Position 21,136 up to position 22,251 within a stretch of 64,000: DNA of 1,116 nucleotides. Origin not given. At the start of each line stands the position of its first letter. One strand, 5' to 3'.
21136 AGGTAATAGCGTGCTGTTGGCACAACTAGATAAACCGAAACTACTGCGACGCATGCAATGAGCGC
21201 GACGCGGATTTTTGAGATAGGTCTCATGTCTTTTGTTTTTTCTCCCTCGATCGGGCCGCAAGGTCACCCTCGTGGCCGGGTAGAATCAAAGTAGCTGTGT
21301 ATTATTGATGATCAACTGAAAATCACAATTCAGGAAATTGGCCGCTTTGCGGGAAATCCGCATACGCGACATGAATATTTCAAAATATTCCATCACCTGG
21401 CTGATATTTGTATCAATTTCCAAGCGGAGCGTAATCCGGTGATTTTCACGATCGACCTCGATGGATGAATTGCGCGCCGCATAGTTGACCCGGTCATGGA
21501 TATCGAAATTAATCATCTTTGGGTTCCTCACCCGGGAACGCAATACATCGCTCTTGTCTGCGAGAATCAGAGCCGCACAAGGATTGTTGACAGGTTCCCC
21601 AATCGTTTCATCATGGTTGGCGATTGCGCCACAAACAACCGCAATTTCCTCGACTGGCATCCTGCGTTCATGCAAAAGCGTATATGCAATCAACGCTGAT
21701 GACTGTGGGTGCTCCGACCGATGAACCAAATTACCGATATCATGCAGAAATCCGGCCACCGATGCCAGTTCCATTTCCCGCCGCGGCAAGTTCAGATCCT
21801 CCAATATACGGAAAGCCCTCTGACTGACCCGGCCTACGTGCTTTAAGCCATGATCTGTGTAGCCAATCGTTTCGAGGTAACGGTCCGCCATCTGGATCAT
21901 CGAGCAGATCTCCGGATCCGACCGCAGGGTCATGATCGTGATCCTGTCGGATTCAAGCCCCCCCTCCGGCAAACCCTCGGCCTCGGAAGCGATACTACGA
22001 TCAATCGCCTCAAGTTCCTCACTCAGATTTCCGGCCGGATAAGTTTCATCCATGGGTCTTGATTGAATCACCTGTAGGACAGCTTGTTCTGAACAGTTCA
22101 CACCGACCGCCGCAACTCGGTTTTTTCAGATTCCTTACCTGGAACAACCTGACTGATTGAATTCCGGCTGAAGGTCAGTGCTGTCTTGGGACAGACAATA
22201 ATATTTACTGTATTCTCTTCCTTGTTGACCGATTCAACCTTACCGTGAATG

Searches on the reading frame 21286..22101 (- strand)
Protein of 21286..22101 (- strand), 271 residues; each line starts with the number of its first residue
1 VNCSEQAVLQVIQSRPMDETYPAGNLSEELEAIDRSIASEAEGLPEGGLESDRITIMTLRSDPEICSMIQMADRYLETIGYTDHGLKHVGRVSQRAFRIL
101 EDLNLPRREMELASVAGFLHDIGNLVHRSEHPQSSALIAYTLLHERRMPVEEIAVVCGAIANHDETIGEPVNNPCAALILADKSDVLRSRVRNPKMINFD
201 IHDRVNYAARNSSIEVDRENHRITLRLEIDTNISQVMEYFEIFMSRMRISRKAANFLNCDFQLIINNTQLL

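Call 71: search_protein_families(library=pfam, proteins=[window:21286-22101:-], max_evalue=0.001)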
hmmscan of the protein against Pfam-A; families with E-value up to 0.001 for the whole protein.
window:21286-22101:- (271 aa): 2 families
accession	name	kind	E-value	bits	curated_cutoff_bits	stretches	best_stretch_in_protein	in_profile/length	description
PF01966.28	HD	-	8.4e-08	33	22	1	86-184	2-113/116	HD domain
PF24391.1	HD-CE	-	0.00077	19.7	27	0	80-129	3-55/263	HD-CE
